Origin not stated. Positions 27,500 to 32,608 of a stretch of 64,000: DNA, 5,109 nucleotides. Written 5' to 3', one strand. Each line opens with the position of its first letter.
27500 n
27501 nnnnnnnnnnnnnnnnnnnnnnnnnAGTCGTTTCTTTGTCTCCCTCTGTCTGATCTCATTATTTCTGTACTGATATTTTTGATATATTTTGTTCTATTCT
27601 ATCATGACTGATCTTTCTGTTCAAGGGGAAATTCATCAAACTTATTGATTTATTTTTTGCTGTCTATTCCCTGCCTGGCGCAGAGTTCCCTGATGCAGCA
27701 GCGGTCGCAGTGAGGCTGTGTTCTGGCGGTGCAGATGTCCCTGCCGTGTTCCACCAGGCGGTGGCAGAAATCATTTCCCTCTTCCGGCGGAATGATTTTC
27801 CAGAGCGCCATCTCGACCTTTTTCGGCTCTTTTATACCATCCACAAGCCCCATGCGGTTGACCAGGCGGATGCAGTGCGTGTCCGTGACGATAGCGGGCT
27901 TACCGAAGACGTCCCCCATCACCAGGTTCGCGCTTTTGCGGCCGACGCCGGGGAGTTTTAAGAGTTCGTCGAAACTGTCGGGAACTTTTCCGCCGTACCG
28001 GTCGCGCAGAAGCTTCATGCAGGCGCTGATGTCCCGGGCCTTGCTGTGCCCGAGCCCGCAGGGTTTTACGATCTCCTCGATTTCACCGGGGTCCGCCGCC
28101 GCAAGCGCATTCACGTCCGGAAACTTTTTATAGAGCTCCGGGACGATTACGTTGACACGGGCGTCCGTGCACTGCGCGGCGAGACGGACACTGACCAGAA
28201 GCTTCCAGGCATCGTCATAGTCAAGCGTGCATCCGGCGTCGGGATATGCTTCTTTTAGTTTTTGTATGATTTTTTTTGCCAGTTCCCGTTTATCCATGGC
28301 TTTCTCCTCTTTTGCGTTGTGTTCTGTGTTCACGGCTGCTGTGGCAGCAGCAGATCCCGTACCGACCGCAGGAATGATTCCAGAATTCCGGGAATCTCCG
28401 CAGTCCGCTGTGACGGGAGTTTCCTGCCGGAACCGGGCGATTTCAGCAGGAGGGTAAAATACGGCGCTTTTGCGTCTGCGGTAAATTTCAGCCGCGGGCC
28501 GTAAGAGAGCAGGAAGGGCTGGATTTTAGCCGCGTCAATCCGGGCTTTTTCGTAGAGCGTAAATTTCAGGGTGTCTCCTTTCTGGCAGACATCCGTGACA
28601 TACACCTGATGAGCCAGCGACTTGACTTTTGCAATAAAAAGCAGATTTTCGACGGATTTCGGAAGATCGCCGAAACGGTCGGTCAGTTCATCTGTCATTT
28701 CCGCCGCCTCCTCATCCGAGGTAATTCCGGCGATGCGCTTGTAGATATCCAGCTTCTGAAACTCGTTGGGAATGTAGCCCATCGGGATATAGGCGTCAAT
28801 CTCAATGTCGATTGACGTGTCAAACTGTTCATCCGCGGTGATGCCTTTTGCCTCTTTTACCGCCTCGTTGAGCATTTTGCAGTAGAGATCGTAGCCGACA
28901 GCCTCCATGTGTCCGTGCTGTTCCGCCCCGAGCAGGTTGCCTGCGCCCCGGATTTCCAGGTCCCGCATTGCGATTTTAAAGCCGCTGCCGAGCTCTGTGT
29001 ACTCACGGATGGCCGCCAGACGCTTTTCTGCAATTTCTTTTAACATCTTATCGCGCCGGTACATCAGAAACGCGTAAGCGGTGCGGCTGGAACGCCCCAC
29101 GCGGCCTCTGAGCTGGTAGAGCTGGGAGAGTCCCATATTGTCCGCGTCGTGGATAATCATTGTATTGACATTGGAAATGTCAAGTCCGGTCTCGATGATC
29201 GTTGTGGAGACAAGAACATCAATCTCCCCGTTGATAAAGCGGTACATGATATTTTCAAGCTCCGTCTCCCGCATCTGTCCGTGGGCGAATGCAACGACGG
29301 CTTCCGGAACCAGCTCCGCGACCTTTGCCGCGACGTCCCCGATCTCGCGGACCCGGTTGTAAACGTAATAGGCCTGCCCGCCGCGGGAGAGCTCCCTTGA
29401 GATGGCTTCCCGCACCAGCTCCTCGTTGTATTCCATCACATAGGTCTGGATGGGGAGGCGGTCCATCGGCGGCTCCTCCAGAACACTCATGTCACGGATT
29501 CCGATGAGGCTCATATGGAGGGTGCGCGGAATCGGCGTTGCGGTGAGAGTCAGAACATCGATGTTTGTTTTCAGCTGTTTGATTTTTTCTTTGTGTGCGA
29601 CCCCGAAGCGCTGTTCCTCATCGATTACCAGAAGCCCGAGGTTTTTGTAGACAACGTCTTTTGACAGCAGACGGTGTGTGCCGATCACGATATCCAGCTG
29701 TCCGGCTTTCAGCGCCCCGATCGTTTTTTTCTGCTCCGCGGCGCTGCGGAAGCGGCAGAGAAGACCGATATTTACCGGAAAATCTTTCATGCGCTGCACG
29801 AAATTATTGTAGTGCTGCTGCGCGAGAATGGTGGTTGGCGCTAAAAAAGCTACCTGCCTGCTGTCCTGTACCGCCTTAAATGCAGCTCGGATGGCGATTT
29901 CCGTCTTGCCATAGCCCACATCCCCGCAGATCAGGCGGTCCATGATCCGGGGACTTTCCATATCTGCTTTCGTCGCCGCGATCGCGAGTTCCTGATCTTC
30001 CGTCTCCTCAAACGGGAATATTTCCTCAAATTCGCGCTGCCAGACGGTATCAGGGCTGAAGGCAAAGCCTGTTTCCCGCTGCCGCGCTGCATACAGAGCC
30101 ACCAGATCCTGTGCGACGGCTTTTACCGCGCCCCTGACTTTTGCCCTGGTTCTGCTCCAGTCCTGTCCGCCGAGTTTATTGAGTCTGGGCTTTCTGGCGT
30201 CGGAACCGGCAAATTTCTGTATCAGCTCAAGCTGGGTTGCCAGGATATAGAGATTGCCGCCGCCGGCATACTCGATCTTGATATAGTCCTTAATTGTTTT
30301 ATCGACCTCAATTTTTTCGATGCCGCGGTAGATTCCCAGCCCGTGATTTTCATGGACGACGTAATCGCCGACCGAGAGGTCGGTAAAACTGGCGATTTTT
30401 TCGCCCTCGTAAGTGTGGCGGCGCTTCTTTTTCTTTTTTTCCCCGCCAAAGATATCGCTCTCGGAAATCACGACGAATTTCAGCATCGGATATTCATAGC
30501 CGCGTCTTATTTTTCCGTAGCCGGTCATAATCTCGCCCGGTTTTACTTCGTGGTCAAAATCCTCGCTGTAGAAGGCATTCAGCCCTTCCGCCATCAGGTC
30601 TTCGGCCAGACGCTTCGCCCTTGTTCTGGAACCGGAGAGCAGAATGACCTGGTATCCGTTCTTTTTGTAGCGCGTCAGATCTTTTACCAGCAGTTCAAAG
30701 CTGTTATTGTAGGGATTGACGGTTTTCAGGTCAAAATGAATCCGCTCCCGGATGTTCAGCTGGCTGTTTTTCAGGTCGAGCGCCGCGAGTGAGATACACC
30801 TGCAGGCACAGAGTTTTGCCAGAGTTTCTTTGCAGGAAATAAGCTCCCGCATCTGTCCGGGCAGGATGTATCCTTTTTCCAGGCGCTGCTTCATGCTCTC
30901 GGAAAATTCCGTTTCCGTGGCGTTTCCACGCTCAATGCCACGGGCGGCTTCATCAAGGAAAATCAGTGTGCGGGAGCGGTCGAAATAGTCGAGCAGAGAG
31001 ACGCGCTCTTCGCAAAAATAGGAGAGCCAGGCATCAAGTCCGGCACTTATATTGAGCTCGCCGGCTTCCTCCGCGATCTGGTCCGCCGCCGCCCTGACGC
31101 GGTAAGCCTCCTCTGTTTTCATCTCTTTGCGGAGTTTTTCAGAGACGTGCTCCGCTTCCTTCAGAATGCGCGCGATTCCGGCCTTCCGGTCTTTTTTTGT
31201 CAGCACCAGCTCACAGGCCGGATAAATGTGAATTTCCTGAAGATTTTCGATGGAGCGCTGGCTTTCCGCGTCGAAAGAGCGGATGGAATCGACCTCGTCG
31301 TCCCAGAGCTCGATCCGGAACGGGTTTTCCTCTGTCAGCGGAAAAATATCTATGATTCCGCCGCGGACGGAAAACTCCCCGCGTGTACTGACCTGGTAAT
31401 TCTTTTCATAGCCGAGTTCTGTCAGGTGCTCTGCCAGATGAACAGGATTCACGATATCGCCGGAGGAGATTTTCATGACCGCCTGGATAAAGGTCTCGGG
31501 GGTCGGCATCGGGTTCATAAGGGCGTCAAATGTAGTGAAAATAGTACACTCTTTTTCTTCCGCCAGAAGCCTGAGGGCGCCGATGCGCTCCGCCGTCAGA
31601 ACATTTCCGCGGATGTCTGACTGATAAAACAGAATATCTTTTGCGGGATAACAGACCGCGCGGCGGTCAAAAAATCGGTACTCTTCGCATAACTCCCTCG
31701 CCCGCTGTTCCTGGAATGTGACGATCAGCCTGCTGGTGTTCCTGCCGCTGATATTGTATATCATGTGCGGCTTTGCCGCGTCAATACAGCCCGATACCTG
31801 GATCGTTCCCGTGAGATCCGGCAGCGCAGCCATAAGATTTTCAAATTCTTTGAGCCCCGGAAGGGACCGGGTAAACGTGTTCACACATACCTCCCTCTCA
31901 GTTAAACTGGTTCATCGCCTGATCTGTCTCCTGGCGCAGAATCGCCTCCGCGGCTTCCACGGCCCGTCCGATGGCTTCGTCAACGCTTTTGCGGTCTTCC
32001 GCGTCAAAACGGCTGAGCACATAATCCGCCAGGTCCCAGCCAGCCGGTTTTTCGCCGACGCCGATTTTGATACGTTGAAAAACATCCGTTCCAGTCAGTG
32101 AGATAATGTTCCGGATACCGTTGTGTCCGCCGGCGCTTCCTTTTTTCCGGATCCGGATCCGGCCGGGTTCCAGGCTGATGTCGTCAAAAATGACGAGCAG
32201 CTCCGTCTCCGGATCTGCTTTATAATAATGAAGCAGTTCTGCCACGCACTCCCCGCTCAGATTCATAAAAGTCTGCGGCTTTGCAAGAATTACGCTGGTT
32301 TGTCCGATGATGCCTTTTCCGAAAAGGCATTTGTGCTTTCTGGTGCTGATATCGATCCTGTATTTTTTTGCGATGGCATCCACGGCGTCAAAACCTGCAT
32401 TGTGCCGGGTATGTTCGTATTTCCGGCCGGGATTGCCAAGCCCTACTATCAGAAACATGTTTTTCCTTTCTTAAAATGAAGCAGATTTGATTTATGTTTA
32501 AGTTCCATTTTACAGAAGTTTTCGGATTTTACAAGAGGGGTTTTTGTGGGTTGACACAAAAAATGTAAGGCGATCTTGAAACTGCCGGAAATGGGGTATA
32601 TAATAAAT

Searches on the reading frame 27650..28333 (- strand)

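Call 55: search_protein_families(library=pfam, proteins=[window:27650-28333:-], max_evalue=0.00001)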
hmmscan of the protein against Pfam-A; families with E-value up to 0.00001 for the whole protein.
window:27650-28333:- (227 aa): 2 families
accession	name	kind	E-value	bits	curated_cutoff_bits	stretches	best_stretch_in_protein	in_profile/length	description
PF00730.31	HhH-GPD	-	1.4e-21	77.3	26.2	1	48-183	2-108/108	HhH-GPD superfamily base excision DNA repair protein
PF00633.29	HHH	-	4.3e-09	36.2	24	1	112-139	1-28/30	Helix-hairpin-helix motif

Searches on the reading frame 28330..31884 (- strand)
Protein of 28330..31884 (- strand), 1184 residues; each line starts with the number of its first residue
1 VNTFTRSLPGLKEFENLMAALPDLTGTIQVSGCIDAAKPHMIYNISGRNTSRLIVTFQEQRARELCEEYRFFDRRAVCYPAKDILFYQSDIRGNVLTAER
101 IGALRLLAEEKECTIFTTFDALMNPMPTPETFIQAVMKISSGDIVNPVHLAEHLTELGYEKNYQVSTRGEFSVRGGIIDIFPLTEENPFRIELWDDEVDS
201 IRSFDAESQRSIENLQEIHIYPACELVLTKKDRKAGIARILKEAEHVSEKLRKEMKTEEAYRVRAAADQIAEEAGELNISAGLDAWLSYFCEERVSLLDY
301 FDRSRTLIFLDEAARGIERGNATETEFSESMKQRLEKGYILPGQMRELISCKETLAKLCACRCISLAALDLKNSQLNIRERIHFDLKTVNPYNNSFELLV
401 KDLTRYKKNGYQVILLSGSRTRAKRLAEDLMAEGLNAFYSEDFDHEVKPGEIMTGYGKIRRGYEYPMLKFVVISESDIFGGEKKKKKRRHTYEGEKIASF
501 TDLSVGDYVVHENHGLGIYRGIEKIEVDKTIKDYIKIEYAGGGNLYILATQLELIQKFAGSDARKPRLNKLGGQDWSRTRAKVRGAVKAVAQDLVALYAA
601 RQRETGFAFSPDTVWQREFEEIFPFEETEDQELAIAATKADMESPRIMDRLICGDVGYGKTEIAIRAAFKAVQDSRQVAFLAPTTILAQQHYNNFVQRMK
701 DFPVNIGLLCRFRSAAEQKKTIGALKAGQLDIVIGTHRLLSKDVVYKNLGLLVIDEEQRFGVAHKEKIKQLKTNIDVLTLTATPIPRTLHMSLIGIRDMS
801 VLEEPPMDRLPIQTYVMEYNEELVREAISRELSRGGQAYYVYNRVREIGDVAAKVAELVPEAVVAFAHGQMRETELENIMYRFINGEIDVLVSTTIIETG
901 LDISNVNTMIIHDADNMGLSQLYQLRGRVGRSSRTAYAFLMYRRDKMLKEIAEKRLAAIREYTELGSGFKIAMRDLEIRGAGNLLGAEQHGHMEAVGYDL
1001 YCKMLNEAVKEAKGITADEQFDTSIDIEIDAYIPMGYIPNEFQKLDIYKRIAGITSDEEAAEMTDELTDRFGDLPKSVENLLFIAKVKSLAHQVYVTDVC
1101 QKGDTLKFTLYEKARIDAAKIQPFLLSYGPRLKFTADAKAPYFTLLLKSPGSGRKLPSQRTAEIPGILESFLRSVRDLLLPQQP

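Call 55: search_protein_families(library=pfam, proteins=[window:28330-31884:-], max_evalue=0.00001)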
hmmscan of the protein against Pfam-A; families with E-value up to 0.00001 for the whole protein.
window:28330-31884:- (1184 aa): 6 families
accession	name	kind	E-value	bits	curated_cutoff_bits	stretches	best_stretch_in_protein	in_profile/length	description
PF03461.20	TRCF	-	5e-30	104.2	25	1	1028-1120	2-94/95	TRCF domain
PF17757.6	UvrB_inter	-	6.4e-29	100.4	22.9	1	138-224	2-89/91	UvrB interaction domain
PF00270.35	DEAD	-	2.8e-25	89.4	26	1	629-789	2-164/167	DEAD/DEAH box helicase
PF00271.37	Helicase_C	-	9.4e-20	71.4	23.5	1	826-932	8-109/110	Helicase conserved C-terminal domain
PF02559.22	CarD_TRCF_RID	-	2.2e-19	69.7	23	1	503-558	1-56/57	CarD-like/TRCF RID domain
PF04851.21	ResIII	-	1.1e-10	42.2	22.5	1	629-784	6-162/164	Type III restriction enzyme, res subunit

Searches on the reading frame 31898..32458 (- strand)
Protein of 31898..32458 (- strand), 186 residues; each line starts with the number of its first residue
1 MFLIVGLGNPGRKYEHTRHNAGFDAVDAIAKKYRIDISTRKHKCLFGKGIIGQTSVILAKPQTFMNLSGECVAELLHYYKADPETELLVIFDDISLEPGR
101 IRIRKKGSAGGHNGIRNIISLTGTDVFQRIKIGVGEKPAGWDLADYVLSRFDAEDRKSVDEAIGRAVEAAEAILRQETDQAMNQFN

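Call 55: search_protein_families(library=pfam, proteins=[window:31898-32458:-], max_evalue=0.00001)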
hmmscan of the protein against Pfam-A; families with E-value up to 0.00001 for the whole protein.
window:31898-32458:- (186 aa): 1 family
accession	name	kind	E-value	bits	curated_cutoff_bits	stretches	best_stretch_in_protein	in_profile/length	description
PF01195.25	Pept_tRNA_hydro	-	6.5e-71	238.4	27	1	3-186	1-183/183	Peptidyl-tRNA hydrolase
